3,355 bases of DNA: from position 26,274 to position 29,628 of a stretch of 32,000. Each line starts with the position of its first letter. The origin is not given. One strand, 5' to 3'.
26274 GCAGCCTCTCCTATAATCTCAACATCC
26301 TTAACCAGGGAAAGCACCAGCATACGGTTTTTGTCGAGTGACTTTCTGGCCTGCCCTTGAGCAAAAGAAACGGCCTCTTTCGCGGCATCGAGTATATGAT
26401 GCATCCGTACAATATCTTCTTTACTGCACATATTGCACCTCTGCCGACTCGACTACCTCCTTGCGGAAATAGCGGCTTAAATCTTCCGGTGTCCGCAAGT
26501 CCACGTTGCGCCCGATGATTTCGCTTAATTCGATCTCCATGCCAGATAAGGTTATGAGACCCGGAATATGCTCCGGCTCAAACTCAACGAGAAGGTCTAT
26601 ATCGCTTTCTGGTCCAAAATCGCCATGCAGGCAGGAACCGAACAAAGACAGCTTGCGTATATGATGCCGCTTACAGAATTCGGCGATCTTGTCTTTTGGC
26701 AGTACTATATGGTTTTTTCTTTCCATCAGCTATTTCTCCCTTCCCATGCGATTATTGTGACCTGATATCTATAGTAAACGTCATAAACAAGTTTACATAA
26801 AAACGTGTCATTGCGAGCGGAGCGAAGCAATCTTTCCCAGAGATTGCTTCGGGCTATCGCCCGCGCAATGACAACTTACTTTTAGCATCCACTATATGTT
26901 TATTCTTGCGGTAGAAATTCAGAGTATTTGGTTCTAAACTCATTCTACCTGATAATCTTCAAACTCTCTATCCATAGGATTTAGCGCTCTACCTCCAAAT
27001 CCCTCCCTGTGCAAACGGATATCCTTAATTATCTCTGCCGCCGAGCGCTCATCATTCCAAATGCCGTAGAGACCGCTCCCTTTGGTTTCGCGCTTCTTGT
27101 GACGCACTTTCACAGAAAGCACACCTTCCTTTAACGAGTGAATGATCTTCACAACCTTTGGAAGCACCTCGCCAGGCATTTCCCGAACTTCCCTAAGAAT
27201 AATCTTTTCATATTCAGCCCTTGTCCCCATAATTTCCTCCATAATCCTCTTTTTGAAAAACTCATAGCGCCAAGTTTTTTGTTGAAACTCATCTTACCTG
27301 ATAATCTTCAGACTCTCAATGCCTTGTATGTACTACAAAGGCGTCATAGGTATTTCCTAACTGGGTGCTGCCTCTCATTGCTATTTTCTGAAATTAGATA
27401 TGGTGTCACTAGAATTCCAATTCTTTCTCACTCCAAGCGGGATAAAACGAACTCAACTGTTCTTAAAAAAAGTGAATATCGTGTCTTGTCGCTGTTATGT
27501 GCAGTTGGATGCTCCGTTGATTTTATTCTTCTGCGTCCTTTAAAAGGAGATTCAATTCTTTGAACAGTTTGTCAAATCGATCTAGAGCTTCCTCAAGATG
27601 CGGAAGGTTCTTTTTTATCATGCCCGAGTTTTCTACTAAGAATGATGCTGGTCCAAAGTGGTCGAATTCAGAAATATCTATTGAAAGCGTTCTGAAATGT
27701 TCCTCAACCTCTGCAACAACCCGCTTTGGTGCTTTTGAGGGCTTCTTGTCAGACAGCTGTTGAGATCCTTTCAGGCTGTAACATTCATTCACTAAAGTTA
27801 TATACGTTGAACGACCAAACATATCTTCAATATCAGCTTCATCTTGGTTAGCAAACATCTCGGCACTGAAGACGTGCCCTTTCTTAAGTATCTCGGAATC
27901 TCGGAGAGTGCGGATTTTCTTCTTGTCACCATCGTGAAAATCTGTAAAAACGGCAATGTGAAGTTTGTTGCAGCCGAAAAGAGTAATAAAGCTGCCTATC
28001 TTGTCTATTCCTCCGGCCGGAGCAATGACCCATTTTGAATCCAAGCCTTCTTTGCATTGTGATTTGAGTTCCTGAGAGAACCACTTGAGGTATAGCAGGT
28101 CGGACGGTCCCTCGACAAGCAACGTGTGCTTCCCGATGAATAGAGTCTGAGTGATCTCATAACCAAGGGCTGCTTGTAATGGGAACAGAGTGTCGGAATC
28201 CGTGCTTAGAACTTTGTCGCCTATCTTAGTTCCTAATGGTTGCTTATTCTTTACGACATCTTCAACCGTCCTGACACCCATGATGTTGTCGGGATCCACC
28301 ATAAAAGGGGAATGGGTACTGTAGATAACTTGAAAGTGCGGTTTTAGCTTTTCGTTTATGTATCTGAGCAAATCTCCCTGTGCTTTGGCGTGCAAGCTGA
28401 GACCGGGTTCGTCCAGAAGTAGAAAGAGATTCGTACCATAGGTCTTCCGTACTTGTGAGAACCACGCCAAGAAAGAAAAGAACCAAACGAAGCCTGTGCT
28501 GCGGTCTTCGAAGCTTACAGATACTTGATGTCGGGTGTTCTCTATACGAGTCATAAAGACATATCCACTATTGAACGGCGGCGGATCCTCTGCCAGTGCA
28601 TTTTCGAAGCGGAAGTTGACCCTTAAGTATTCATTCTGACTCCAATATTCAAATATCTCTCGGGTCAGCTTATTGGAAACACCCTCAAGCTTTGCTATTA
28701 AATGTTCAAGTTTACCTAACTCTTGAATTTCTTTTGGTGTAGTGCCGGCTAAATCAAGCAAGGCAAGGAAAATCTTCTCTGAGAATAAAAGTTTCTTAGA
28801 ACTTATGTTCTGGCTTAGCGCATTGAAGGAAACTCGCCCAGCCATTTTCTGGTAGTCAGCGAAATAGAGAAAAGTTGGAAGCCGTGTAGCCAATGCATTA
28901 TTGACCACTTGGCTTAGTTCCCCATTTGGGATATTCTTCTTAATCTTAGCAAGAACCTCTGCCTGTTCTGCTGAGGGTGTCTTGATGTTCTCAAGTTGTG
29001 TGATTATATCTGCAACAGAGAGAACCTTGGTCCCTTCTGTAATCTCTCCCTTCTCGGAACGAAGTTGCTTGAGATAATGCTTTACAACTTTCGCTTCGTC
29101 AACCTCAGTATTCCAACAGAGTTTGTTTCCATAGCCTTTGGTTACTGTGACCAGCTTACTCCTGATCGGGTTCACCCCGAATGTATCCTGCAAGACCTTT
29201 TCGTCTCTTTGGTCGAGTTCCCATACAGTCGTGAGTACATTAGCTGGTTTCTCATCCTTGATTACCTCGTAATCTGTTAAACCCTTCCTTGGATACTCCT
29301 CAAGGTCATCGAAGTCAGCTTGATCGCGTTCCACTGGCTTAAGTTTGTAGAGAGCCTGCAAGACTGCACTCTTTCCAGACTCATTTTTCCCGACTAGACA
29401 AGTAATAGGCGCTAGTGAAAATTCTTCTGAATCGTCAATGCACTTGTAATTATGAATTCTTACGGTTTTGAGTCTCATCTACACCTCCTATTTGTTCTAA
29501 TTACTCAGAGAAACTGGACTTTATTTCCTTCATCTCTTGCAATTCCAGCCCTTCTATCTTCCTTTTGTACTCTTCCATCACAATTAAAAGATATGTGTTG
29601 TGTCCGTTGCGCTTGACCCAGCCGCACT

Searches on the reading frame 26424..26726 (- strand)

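Call 40: search_protein_families(library=padloc, proteins=[window:26424-26726:-], max_evalue=0.001)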
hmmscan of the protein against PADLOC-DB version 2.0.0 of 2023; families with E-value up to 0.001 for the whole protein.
window:26424-26726:- (101 aa): 6 families
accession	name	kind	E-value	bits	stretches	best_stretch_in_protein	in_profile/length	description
PDLC04902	PDC-S09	-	2.5e-24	83.4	1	7-97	5-94/97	-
PDLC04904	PDC-S09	-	6.4e-22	75.7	1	4-95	6-95/104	-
PDLC04905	PDC-S09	-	9.3e-21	72.1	1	7-99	5-99/101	-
PDLC04906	PDC-S09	-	3.9e-18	63.6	1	1-96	1-96/98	-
PDLC04903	PDC-S09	-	1.3e-05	23.4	1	21-48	24-51/108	-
PDLC04907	PDC-S09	-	0.00041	18.4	1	17-53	21-57/114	-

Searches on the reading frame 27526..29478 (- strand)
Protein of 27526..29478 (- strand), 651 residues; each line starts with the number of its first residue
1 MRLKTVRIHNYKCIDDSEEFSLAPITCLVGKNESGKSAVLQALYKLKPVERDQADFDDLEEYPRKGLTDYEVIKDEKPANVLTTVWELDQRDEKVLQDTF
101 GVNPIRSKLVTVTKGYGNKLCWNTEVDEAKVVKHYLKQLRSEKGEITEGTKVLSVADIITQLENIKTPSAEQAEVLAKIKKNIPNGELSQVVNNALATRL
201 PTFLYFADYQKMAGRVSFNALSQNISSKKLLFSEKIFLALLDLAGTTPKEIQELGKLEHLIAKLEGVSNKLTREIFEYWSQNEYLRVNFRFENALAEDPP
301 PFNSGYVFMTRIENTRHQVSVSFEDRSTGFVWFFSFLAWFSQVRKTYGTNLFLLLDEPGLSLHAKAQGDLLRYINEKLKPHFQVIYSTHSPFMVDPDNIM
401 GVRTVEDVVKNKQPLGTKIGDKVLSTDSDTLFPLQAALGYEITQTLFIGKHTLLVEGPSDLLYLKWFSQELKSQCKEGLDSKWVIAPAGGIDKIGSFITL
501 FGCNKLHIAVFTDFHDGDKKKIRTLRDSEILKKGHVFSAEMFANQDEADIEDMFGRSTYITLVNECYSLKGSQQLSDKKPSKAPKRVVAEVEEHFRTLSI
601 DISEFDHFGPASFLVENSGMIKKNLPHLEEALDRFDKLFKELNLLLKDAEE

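Call 40: search_protein_families(library=padloc, proteins=[window:27526-29478:-], max_evalue=0.001)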
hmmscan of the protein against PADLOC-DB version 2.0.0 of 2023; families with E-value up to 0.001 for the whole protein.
window:27526-29478:- (651 aa): 108 families (the best 25 are shown)
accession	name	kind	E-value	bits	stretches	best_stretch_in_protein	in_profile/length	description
PDLC02979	AriA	-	2.6e-28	97.9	1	1-394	1-373/373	-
PDLC02358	Old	-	4.1e-26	89.9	2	337-501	272-434/578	Old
PDLC02980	AriA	-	4.1e-17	61.1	2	244-395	176-304/304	-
PDLC02915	ATPase-Toprim_I-B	-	5e-16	56.6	2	1-44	1-43/623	-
PDLC00091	GajA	-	1.1e-15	55.5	2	340-478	286-420/627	AAA ATPase domain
PDLC00067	GajA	-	1.2e-15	55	2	333-571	286-519/604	AAA ATPase domain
PDLC03878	NsnB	-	1.9e-15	55.5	1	3-89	2-88/345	-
PDLC04178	HEC-01A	-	2.8e-14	51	2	2-43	8-48/399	-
PDLC02335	AbiLi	-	3.4e-14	50.6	1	3-395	50-242/326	AbiLi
PDLC00085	GajA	-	4.7e-14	50.1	2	383-600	319-517/580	AAA ATPase domain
PDLC04135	mad3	-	7.7e-14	50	2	352-410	286-346/374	mads_3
PDLC00071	GajA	-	4.3e-13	46.9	1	352-522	276-443/588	AAA ATPase domain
PDLC00267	PtuA1|PtuA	-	1e-12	45.9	2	1-43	1-43/438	AAA ATPase domain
PDLC00102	GajA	-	3.6e-12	43.5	2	1-43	1-43/532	AAA ATPase domain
PDLC00278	PtuA1|PtuA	-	5.1e-12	43.8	1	1-43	1-43/436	AAA ATPase domain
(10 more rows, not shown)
